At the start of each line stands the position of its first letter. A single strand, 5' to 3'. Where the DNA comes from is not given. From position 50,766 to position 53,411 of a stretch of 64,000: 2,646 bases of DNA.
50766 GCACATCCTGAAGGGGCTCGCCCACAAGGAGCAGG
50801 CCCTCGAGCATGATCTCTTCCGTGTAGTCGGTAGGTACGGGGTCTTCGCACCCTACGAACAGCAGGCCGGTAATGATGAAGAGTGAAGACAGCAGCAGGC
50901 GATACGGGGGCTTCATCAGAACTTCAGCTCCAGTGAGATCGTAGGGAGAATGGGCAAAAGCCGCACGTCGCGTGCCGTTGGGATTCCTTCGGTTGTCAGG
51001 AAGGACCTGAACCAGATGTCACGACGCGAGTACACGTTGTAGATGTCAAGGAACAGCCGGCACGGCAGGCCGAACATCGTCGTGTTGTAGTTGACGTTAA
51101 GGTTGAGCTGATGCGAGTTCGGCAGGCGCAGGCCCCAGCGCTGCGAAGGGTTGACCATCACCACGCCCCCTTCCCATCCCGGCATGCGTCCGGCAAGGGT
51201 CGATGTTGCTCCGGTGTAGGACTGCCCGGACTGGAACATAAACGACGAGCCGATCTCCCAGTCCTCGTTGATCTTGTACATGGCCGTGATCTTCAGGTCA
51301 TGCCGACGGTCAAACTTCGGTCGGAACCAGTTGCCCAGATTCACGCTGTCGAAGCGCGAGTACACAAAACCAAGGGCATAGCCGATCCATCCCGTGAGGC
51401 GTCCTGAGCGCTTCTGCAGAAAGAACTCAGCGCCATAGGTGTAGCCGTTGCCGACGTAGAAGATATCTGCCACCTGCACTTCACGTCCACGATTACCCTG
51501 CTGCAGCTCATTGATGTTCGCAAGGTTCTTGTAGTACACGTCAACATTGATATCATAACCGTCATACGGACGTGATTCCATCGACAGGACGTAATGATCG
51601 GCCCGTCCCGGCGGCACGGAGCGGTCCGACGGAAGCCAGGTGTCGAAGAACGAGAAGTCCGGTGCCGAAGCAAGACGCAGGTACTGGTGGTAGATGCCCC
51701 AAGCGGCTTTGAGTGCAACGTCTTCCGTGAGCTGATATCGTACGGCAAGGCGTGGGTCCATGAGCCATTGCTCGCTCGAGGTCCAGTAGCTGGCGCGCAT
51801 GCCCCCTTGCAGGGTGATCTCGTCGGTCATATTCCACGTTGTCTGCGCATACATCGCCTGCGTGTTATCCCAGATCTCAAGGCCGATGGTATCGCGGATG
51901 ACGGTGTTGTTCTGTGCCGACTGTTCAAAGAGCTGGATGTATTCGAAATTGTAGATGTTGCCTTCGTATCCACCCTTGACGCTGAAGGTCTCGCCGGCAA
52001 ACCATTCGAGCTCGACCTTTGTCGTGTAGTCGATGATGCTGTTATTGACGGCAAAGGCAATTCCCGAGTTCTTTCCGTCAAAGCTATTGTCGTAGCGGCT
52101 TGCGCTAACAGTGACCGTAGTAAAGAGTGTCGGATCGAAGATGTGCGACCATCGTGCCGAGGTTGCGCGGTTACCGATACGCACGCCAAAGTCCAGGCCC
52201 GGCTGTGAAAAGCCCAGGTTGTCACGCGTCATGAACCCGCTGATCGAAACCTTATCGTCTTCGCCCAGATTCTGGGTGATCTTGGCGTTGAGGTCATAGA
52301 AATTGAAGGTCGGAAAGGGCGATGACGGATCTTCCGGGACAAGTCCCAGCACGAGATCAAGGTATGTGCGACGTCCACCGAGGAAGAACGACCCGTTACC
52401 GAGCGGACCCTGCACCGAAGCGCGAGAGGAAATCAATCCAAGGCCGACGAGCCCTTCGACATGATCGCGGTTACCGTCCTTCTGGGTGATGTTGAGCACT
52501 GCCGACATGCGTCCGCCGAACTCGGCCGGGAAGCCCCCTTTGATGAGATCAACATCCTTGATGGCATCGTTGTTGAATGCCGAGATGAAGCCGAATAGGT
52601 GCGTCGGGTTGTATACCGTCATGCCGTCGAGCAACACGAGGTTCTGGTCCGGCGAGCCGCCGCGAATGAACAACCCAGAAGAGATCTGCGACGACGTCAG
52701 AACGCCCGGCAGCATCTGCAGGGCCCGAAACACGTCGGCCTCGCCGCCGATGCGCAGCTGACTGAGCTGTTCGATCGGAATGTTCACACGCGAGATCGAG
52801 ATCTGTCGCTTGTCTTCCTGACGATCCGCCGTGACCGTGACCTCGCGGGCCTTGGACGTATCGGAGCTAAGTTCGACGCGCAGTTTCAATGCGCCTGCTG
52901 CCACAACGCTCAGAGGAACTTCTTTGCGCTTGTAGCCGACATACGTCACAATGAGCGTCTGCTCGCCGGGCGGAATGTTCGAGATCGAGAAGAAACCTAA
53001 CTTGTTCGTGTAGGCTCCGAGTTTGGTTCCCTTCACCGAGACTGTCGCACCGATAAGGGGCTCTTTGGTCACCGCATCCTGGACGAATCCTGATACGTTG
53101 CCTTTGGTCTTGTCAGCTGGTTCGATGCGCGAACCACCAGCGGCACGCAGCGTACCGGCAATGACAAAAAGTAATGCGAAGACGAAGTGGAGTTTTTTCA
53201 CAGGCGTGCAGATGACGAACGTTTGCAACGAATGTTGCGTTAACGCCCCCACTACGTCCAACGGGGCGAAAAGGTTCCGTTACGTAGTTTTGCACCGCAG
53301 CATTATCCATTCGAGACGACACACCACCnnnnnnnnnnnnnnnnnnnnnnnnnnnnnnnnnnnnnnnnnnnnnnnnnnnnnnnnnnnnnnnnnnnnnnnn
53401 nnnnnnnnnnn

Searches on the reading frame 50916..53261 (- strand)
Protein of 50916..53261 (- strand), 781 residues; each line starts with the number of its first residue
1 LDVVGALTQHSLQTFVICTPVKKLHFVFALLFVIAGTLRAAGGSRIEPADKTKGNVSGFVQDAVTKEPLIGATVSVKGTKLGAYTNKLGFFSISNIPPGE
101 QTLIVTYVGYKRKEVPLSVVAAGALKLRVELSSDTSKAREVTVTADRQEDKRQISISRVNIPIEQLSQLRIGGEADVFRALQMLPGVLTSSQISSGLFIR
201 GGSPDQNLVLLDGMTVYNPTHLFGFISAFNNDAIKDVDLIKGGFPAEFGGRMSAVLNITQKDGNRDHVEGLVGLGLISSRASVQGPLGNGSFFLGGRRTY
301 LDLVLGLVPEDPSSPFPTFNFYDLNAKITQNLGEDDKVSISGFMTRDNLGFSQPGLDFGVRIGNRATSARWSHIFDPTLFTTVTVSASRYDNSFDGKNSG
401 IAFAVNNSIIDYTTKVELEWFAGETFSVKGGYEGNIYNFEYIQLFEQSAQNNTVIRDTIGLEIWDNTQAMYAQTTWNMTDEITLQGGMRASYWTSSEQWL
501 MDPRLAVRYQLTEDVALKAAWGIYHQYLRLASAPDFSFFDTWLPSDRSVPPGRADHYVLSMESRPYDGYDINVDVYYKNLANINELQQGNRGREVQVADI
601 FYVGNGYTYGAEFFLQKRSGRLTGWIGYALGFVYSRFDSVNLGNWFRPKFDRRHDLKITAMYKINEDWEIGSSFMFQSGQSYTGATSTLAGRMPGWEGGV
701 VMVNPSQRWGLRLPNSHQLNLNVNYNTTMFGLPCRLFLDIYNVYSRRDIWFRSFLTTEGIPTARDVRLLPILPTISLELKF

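Call 30: search_protein_families(library=pfam, proteins=[window:50916-53261:-], max_evalue=0.001)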
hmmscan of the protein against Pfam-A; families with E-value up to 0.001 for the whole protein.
window:50916-53261:- (781 aa): 3 families
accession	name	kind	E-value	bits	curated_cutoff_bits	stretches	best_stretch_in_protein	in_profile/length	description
PF13715.12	CarbopepD_reg_2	-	1.1e-21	77.1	32.2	1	56-143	1-88/88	CarboxypepD_reg-like domain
PF13620.12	CarboxypepD_reg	-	7.7e-15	55.4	32.3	1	56-131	2-81/82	Carboxypeptidase regulatory-like domain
PF07715.20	Plug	-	1.4e-10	42.1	23.9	1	152-251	3-102/107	TonB-dependent Receptor Plug Domain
